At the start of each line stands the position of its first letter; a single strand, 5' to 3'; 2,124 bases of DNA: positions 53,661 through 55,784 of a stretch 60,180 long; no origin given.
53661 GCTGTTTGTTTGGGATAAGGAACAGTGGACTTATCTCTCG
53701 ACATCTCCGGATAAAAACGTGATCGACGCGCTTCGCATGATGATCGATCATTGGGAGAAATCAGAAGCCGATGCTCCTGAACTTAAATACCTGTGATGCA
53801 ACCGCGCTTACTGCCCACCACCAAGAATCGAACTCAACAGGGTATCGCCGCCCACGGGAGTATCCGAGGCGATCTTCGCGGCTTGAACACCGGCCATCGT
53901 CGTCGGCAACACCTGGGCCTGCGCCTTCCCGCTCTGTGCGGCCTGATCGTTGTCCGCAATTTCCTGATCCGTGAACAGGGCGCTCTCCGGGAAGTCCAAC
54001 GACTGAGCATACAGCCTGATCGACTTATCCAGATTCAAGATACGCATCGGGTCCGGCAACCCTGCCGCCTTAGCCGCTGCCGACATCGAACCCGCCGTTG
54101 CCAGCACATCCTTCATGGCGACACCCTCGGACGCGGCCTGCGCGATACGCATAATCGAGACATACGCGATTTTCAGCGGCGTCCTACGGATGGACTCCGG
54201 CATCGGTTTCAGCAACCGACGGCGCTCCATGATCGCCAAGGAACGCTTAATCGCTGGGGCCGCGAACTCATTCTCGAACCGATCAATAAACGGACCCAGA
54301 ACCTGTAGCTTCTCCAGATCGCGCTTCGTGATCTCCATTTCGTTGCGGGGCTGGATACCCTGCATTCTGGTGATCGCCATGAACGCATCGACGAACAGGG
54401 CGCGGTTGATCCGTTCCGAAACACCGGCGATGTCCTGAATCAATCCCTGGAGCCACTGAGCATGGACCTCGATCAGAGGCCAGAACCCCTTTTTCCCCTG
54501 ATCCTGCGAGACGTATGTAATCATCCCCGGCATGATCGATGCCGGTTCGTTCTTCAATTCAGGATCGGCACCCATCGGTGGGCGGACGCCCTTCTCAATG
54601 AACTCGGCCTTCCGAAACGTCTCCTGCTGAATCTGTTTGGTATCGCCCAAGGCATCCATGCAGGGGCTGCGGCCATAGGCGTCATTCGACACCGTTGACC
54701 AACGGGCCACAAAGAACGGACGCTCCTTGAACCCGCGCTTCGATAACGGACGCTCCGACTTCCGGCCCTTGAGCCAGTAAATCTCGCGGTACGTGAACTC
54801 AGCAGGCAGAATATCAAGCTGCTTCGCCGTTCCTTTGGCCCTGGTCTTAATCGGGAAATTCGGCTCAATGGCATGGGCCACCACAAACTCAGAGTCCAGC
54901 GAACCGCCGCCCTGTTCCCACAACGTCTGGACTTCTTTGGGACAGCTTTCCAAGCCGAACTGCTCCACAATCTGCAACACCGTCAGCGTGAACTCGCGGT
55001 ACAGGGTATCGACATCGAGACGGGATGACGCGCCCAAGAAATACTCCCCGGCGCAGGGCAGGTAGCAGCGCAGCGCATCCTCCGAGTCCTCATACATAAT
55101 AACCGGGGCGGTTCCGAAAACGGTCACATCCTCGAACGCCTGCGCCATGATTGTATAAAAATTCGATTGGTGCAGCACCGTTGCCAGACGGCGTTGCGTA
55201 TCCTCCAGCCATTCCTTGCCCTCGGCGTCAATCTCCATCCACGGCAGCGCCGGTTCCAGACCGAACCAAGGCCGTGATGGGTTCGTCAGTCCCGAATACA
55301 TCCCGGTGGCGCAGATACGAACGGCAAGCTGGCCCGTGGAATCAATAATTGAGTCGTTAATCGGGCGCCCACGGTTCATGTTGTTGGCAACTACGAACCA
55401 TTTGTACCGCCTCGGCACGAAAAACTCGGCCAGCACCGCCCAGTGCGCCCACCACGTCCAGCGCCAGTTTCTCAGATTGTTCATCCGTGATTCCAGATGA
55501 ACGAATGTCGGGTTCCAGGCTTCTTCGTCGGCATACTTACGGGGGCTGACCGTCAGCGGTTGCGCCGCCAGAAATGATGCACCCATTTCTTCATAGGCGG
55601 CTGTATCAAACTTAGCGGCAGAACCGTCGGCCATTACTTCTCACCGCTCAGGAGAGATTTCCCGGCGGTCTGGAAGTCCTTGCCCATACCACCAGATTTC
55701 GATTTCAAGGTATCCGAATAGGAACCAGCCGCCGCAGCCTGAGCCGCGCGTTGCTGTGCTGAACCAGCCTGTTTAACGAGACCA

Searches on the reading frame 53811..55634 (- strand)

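Call 55: search_protein_families(library=phrogs, proteins=[window:53811-55634:-], max_evalue=0.00001)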
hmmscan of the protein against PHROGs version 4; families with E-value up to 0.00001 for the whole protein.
window:53811-55634:- (608 aa): 4 families
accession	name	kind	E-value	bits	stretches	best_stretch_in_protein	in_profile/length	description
phrog_332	-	connector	3e-113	380.1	1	46-595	13-547/560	head-tail adaptor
phrog_21528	-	unknown function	4.2e-40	138.6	1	50-259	9-216/224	-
phrog_21643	-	unknown function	7.4e-24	85.3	1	366-586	35-245/268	-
phrog_449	-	connector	8.9e-14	51.8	0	303-337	241-275/520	head-tail adaptor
